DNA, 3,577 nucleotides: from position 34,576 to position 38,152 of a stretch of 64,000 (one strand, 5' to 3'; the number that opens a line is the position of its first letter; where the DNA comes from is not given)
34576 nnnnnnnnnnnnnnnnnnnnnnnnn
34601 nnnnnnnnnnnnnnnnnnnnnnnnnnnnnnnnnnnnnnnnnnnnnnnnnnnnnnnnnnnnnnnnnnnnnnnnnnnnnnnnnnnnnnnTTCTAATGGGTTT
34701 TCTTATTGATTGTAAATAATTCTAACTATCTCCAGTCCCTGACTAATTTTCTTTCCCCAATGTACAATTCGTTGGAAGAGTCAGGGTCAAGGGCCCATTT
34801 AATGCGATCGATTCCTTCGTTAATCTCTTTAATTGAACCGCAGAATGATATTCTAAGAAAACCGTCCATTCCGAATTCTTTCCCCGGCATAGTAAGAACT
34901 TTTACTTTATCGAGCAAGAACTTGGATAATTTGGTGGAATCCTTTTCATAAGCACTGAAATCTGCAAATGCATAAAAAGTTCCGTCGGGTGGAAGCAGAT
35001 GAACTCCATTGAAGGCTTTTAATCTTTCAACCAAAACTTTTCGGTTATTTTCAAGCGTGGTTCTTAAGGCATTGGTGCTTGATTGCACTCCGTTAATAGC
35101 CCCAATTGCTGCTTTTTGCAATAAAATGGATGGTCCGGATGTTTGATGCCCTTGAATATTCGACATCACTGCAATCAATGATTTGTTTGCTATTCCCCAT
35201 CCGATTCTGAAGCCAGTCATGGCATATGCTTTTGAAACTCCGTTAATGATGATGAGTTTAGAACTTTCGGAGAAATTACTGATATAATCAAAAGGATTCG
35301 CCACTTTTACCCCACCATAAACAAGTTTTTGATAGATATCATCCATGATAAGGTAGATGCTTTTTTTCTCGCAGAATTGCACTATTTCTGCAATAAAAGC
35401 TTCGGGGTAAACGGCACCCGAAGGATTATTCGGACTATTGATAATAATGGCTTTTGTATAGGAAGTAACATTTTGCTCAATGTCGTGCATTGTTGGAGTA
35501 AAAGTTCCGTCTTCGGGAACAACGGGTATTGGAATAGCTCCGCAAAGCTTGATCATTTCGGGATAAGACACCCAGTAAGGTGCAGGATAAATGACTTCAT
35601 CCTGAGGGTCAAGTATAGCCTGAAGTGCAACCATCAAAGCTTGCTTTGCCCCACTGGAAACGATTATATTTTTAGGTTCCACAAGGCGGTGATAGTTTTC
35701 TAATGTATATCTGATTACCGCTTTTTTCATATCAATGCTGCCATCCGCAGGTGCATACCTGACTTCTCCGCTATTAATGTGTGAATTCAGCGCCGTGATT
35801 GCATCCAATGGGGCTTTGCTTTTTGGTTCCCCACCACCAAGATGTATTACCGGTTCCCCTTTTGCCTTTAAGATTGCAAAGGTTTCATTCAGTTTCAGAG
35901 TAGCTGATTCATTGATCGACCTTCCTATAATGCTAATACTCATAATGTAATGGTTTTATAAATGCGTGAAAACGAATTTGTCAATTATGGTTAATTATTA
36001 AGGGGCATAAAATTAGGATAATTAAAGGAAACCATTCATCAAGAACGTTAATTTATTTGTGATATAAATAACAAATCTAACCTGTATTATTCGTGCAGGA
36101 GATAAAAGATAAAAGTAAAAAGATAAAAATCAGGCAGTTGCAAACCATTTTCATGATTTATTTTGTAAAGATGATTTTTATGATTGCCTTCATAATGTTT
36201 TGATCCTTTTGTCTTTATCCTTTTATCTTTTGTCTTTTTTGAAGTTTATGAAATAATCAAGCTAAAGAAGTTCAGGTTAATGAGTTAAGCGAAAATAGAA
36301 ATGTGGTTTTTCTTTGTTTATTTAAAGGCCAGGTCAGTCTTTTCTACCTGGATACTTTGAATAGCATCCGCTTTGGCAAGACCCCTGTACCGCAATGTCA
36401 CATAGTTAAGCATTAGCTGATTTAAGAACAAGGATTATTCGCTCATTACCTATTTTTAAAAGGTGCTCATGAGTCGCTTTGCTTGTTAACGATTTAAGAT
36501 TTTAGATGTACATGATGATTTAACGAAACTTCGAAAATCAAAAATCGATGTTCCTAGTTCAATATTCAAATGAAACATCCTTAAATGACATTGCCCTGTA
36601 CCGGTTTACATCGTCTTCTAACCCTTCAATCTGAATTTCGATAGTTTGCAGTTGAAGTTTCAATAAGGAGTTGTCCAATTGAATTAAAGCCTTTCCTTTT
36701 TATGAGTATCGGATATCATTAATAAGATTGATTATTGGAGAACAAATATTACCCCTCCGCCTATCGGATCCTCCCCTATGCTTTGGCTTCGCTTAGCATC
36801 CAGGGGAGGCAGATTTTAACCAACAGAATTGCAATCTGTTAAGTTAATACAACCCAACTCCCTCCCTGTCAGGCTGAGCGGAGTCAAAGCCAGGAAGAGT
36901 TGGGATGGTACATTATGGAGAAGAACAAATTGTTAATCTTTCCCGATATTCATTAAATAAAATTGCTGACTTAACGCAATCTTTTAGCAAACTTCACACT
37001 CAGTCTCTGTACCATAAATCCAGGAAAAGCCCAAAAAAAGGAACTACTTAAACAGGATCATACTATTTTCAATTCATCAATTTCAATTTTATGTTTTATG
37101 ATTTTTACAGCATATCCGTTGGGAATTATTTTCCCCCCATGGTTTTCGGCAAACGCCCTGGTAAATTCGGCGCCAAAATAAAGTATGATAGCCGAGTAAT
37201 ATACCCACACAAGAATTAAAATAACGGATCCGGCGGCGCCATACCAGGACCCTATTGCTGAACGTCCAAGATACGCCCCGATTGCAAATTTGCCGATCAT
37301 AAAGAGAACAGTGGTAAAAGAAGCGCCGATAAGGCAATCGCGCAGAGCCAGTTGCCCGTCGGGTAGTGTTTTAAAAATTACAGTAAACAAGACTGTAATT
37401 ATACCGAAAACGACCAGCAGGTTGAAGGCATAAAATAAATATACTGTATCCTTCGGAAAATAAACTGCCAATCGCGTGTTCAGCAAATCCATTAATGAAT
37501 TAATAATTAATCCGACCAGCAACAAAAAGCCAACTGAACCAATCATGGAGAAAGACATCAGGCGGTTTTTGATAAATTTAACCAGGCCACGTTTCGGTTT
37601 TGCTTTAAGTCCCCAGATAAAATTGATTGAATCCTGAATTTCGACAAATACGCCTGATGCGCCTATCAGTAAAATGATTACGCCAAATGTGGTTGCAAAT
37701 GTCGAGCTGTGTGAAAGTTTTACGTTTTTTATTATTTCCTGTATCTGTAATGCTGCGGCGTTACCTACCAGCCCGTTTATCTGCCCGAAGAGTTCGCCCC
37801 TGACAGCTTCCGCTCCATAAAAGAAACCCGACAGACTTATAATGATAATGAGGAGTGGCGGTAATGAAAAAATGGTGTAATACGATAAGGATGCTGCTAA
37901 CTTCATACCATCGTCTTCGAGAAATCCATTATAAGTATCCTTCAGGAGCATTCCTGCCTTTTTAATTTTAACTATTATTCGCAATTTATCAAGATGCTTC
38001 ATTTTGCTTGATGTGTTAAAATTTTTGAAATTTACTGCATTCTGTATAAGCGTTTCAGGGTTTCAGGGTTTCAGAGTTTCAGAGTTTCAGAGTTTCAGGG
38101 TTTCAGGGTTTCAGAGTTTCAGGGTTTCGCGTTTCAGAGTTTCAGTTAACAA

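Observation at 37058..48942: Two MlaFED-like operons, a DUF748/AsmA-like protein and an Omp85-like barrel sit behind three copies of the module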

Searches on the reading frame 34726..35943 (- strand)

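Call 3: search_protein_families(library=pfam, proteins=[window:34726-35943:-], max_evalue=0.01)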
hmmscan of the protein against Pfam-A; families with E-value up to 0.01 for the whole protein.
window:34726-35943:- (405 aa): 5 families
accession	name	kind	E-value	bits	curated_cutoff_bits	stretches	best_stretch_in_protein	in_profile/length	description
PF00155.27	Aminotran_1_2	-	1.7e-70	238.5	19.7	1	31-381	2-361/361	Aminotransferase class I and II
PF01041.23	DegT_DnrJ_EryC1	-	1.1e-11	45.1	19.8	1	91-201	40-145/360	DegT/DnrJ/EryC1/StrS aminotransferase family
PF00266.25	Aminotran_5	-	0.0004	19.9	21.5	1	90-201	61-175/371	Aminotransferase class-V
PF01212.27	Beta_elim_lyase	-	0.0015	18.3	27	1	100-201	57-168/288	Beta-eliminating lyase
PF01053.26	Cys_Met_Meta_PP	-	0.0053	15.8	27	1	93-204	71-176/381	Cys/Met metabolism PLP-dependent enzyme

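Call 4: search_protein_families(library=ncbifam, proteins=[window:34726-35943:-], max_evalue=0.01)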
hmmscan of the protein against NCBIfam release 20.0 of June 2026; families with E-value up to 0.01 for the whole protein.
window:34726-35943:- (405 aa): 81 families (the best 25 are shown)
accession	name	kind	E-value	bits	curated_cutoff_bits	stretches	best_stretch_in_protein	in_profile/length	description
NF041091.1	asp_aminotase_Arch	equivalog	2.9e-95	319.3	550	1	8-382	5-372/376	aspartate aminotransferase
NF004769.0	PRK06107.1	equivalog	1.6e-76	257.7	617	1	10-384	13-397/402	aspartate transaminase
NF041364.1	GntC_guanitoxin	equivalog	3.1e-75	253.3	415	1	34-382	2-354/356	guanitoxin biosynthesis PLP-dependent (S)-gamma-hydroxy-L-arginine cyclodehydratase GntC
NF004770.0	PRK06108.1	subfamily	1.4e-71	241.4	422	1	30-384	36-391/396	pyridoxal phosphate-dependent aminotransferase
NF005817.0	PRK07683.1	equivalog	1.5e-66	224.7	575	1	24-383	22-379/387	aminotransferase A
NF004975.0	PRK06348.1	equivalog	9.5e-64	215.7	549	1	13-382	13-380/384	pyridoxal phosphate-dependent aminotransferase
NF005816.0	PRK07682.1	equivalog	7e-62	209.3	620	1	22-385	21-383/390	aminotransferase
NF006229.0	PRK08361.1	equivalog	1.6e-60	205.1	624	1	17-386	21-389/391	aspartate aminotransferase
NF006756.0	PRK09276.1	subfamily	2.4e-59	201.2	507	1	18-382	19-383/387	LL-diaminopimelate aminotransferase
NF004621.0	PRK05957.1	equivalog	4.3e-59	200.2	498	1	32-384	29-382/389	pyridoxal phosphate-dependent aminotransferase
NF005305.0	PRK06836.1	equivalog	7.7e-59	199.9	376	1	35-381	39-387/396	pyridoxal phosphate-dependent aminotransferase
TIGR03540.1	DapC_direct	equivalog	4e-57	193.9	593.25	1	18-382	17-381/383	LL-diaminopimelate aminotransferase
NF005744.0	PRK07568.1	subfamily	9.5e-57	192.6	389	1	1-385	1-390/398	pyridoxal phosphate-dependent aminotransferase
NF006514.0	PRK08960.1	equivalog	3.8e-56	190.6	554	1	18-385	20-385/388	pyridoxal phosphate-dependent aminotransferase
NF005588.0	PRK07309.1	equivalog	6.8e-56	189.8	576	1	32-383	32-384/391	pyridoxal phosphate-dependent aminotransferase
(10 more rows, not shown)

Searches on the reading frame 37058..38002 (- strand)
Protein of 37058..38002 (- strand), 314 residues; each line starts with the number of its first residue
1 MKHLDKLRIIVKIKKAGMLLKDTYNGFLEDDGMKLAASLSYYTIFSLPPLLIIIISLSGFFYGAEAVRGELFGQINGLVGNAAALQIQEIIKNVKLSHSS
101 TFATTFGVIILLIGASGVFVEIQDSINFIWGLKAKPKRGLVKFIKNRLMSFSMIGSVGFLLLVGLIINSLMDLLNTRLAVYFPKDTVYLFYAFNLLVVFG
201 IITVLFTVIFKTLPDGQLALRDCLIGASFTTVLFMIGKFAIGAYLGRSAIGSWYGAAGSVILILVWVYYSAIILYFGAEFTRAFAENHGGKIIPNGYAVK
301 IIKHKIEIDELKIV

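Call 3: search_protein_families(library=pfam, proteins=[window:37058-38002:-], max_evalue=0.01)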
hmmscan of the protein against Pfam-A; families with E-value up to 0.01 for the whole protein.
window:37058-38002:- (314 aa): 1 family
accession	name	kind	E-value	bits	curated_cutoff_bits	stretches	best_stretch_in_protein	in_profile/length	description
PF03631.20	Virul_fac_BrkB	-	7.2e-47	160.6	33.7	1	29-287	2-258/259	Virulence factor BrkB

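Call 4: search_protein_families(library=ncbifam, proteins=[window:37058-38002:-], max_evalue=0.01)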
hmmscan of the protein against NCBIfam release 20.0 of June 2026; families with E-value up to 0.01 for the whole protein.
window:37058-38002:- (314 aa): 4 families
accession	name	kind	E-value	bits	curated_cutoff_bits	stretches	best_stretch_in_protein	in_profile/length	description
TIGR00765.1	yihY_not_rbn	subfamily_domain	1.5e-24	87.2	73.15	1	22-283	5-255/259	YihY family inner membrane protein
NF003256.0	PRK04214.1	equivalog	5.2e-21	75.1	500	1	24-286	24-275/412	ribonuclease BN/unknown domain fusion protein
NF002457.0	PRK01637.1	equivalog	1.8e-19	70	307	1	16-287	16-277/295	virulence factor BrkB family protein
TIGR00766.1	TIGR00766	equivalog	6.8e-09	35.4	213.65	1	28-280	11-256/263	inner membrane protein YhjD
